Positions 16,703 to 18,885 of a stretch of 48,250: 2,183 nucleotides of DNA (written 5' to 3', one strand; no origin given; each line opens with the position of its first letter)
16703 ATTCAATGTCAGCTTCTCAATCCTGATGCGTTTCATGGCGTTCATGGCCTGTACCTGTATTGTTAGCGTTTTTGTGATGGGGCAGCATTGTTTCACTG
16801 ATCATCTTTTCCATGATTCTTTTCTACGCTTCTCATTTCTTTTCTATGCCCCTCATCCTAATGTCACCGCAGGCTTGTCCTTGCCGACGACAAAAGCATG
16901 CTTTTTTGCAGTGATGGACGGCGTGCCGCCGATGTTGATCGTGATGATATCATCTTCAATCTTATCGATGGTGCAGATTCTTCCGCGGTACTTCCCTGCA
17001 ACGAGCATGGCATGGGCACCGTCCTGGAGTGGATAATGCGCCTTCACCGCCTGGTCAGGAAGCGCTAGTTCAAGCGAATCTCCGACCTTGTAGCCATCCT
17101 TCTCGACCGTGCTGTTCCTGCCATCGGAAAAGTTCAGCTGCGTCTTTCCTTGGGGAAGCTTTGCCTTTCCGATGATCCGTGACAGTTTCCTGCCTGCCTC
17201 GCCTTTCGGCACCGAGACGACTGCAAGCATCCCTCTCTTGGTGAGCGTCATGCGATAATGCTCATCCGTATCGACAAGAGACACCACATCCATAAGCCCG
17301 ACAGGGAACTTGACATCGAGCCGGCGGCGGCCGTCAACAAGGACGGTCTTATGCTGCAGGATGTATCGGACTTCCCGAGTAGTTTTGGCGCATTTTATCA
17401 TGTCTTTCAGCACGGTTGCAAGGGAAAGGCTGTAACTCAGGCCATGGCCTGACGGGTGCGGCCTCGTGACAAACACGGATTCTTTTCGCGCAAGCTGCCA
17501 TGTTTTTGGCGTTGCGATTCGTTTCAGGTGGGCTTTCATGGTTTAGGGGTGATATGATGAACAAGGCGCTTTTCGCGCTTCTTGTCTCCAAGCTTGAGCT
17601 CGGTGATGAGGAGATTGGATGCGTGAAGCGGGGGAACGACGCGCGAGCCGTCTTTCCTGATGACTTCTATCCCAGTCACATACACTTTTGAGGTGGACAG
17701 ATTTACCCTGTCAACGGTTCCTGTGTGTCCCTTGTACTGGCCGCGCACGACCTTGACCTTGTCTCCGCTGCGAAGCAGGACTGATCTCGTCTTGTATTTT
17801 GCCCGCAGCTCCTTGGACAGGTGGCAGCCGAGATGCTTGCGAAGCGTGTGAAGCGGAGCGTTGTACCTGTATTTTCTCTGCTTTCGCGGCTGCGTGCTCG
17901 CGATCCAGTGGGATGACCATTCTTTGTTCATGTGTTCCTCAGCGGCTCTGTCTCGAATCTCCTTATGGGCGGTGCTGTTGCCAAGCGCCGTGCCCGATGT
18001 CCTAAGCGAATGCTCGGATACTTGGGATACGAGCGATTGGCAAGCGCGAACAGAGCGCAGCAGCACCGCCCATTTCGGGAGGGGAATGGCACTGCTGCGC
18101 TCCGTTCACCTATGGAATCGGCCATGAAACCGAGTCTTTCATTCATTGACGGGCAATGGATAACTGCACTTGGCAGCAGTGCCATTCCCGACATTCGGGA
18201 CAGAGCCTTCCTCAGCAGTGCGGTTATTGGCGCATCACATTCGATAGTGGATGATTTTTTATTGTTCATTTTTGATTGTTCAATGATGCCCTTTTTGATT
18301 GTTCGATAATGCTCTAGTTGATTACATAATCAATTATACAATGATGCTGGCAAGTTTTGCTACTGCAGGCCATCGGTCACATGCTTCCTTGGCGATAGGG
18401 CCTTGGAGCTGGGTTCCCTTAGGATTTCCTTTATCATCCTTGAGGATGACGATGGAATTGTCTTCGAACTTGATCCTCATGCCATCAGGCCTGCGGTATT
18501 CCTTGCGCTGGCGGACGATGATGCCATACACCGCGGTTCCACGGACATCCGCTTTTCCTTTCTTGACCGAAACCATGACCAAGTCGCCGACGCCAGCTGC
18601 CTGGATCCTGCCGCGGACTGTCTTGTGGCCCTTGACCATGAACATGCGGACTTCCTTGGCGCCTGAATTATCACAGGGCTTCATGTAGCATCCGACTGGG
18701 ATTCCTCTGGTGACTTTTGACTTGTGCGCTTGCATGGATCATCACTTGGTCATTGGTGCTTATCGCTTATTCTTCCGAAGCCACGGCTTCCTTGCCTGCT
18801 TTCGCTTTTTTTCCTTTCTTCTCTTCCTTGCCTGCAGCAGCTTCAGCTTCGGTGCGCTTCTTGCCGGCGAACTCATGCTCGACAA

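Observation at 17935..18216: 264-bp MITE with 15-bp inverted termini and a perfect 9-bp target duplication, inserted between rpl14 and rpl24 inside the ribosomal-protein superoperon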

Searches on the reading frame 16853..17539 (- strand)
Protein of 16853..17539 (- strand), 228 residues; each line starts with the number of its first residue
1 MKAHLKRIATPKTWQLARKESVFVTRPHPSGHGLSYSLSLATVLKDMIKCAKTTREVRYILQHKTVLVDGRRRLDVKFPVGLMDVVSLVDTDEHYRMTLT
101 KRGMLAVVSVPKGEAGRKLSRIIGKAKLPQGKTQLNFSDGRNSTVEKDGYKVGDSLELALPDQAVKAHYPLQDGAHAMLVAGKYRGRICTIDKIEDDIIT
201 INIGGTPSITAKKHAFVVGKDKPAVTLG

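Call 18: find_encoding_contigs(protein=window:16853-17539:-, flank=10000, max_places=10)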
Protein window:16853-17539:- (228 aa): 3 contigs read that carry it; 3 places shown.
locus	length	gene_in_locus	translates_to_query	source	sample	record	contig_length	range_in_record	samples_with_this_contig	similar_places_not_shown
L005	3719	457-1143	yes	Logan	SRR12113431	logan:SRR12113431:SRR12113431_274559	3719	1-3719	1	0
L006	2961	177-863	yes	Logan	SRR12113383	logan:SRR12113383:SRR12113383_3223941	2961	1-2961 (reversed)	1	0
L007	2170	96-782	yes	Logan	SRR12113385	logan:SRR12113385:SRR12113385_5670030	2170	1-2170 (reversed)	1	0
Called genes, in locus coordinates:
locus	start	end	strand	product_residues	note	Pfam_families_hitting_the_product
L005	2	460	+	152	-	?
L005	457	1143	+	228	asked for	PF08071:RS4NT, PF01479:S4 (weak), PF00900:Ribosomal_S4e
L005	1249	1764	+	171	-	PF00281:Ribosomal_L5, PF00673:Ribosomal_L5_C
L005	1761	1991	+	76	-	PF00253:Ribosomal_S14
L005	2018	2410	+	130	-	PF00410:Ribosomal_S8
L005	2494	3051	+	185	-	PF00347:Ribosomal_L6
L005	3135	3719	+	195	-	?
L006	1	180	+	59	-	?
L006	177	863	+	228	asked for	PF08071:RS4NT, PF01479:S4 (weak), PF00900:Ribosomal_S4e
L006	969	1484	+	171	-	PF00281:Ribosomal_L5, PF00673:Ribosomal_L5_C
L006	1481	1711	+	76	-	PF00253:Ribosomal_S14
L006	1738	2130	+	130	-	PF00410:Ribosomal_S8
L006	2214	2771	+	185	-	PF00347:Ribosomal_L6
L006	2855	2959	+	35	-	?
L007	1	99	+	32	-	?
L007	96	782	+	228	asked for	PF08071:RS4NT, PF01479:S4 (weak), PF00900:Ribosomal_S4e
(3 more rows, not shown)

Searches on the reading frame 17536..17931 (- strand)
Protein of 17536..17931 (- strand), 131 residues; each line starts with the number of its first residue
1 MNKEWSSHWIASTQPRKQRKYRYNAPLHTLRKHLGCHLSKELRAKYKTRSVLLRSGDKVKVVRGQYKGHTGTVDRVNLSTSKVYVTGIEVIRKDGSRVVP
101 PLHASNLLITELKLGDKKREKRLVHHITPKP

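Call 17: find_encoding_contigs(protein=window:17536-17931:-, flank=10000, max_places=10)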
Protein window:17536-17931:- (131 aa): no gene with exactly this product is on record in the collection.

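Call 72: search_protein_families(library=pfam, proteins=[window:17536-17931:-], max_evalue=0.001)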
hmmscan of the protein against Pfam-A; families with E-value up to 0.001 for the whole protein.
window:17536-17931:- (131 aa): 3 families
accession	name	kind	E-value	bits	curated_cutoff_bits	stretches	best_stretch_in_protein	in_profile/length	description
PF16906.11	Ribosomal_L26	-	1.2e-23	83.8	28.8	1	12-123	1-79/82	Ribosomal proteins L26 eukaryotic, L24P archaeal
PF00467.35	KOW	-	7.8e-08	32.3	22.3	1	56-85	2-31/32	KOW motif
PF23290.1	KOW5_SPT5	-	0.00027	20.8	27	1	56-83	3-30/46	Transcription elongation factor SPT5, fifth KOW domain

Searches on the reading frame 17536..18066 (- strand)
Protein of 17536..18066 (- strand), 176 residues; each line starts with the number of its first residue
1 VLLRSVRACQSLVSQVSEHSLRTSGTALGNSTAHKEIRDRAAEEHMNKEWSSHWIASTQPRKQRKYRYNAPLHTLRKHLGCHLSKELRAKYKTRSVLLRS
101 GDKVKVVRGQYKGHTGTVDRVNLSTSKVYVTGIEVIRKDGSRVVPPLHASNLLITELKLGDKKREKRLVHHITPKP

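Call 71: find_encoding_contigs(protein=window:17536-18066:-, flank=10000, max_places=10)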
Protein window:17536-18066:- (176 aa): no gene with exactly this product is on record in the collection.

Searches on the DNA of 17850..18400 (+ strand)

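Call 44: search_rna_families(source=window, start=17850, end=18400, threshold=evalue, max_evalue=1)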
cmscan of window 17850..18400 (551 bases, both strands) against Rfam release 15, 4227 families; matches with E-value up to 1: 0.
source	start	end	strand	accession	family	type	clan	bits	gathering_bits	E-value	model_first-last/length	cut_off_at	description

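Call 56: search_dna_similar(query=window:17935-18216:+, collection=plasmids, mode=distant, max_rows=8, max_evalue=0.01)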
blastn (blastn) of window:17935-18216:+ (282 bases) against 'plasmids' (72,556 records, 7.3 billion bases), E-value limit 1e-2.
No match.

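Call 57: search_dna_similar(query=window:17935-18216:+, collection=phages, mode=distant, max_rows=8, max_evalue=0.01)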
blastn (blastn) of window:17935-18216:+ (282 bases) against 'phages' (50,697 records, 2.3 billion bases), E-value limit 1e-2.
No match.

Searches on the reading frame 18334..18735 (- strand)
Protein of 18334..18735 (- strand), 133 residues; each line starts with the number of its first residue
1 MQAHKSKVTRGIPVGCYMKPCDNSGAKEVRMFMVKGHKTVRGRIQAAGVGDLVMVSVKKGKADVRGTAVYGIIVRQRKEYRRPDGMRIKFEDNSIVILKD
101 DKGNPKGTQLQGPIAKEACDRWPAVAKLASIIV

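Call 14: find_encoding_contigs(protein=window:18334-18735:-, flank=10000, max_places=10)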
Protein window:18334-18735:- (133 aa): 5 contigs read that carry it; 4 places shown.
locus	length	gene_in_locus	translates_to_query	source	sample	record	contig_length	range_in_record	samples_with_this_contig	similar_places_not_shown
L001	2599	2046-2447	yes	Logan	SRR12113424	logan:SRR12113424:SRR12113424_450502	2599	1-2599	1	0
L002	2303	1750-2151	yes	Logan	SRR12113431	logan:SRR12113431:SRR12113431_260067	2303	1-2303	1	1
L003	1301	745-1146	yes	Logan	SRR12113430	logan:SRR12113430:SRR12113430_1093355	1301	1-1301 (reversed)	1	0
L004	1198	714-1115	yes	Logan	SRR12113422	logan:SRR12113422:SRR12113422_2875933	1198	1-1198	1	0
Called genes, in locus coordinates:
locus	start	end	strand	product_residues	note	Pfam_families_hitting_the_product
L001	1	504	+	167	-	?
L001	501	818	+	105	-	PF00831:Ribosomal_L29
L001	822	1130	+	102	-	PF01253:SUI1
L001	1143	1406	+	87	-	PF01868:RNase_P-MRP_p29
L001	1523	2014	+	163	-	PF00366:Ribosomal_S17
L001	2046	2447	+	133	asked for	PF00238:Ribosomal_L14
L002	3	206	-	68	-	?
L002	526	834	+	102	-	PF01253:SUI1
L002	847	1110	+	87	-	PF01868:RNase_P-MRP_p29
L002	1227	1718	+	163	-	PF00366:Ribosomal_S17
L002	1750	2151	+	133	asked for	PF00238:Ribosomal_L14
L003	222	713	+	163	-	PF00366:Ribosomal_S17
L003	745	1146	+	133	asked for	PF00238:Ribosomal_L14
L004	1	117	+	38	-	?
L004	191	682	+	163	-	PF00366:Ribosomal_S17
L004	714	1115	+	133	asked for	PF00238:Ribosomal_L14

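Call 22: find_related_loci(query=window:18334-18735:-, collection=genome_contigs, flank=3000)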
Query window:18334-18735:- (133 aa) in genome_contigs; peptide patterns used: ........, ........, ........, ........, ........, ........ (x = any residue, [..] = any of these).
599 stretches matched a pattern (row limit reached: there are more); 449 encode a relative of the query (tblastn E <= 1e-3); the best 80 are kept; 80 distinct loci.
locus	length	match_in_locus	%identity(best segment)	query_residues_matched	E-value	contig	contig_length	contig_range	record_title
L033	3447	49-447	90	1-133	4e-79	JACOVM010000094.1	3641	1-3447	MAG: Candidatus Woesearchaeota archaeon isolate NC_groundwater_100_Ag_S-0.1um_44_44 S_p1_S3_170907_scaffold_1459265, who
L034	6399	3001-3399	77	1-133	8e-71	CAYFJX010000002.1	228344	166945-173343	MAG TPA_asm: uncultured Methanosarcinales archaeon isolate ERP019367_co2_72 genome assembly, contig: NODE_52_length_2283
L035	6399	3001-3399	73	1-133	4e-64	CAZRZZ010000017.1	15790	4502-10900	MAG TPA_asm: uncultured Methanosarcinales archaeon isolate binchicken_co21_487 genome assembly, contig: NODE_2295_length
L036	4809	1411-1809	69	1-133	4e-63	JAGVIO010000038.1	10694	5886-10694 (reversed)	MAG: archaeon isolate DeMMO1_7 c_000000029095, whole genome shotgun sequence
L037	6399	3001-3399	69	1-133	1e-62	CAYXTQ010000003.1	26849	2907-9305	MAG TPA_asm: uncultured Methanosarcinales archaeon isolate binchicken_co266_33 genome assembly, contig: NODE_2998_length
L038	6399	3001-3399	69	1-133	8e-62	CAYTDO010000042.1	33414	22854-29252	MAG TPA_asm: uncultured Methanosarcinales archaeon isolate binchicken_co203_461 genome assembly, contig: k141_1418683, w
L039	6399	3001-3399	70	1-133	7e-62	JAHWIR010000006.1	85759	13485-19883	MAG: Candidatus Woesearchaeota archaeon isolate YT2_768 k127_14269681, whole genome shotgun sequence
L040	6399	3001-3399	70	1-133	1e-60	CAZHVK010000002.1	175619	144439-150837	MAG TPA_asm: uncultured Methanosarcinales archaeon isolate binchicken_co330_8 genome assembly, contig: NODE_37_length_17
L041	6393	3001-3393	69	3-133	2e-60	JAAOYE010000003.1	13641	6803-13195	Candidatus Woesearchaeota archaeon isolate DPANNHV_H2.bin.54 k83_93584, whole genome shotgun sequence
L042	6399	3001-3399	70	1-133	7e-60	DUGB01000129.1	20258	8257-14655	MAG TPA_asm: Candidatus Woesearchaeota archaeon isolate UBA10204 contig_26755, whole genome shotgun sequence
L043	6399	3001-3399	68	1-133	6e-60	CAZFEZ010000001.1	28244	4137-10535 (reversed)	MAG TPA_asm: uncultured Methanosarcinales archaeon isolate binchicken_co38_1194 genome assembly, contig: NODE_3436_lengt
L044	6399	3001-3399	70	1-133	1e-59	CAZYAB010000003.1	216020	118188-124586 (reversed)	MAG TPA_asm: uncultured Methanosarcinales archaeon isolate SRP077602_co2_46 genome assembly, contig: NODE_37_length_2160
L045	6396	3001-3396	68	1-132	1e-59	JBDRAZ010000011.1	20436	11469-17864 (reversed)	MAG: archaeon isolate MEGAHIT-group-1.1032 k141_958496, whole genome shotgun sequence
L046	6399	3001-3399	68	1-133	3e-59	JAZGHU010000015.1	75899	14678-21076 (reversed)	MAG: Candidatus Woesearchaeota archaeon isolate SCS6bin.8 SCS6bin.8_15, whole genome shotgun sequence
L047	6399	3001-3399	67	1-133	4e-59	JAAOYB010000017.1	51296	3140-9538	Candidatus Woesearchaeota archaeon isolate DPANNHV_H2.bin.12 k83_472452, whole genome shotgun sequence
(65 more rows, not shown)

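Call 72: search_protein_families(library=pfam, proteins=[window:18334-18735:-], max_evalue=0.001)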
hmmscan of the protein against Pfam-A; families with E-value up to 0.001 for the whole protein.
window:18334-18735:- (133 aa): 1 family
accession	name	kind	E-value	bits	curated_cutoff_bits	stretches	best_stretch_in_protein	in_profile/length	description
PF00238.24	Ribosomal_L14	-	5.2e-34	117.2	23.6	1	12-133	2-122/122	Ribosomal protein L14p/L23e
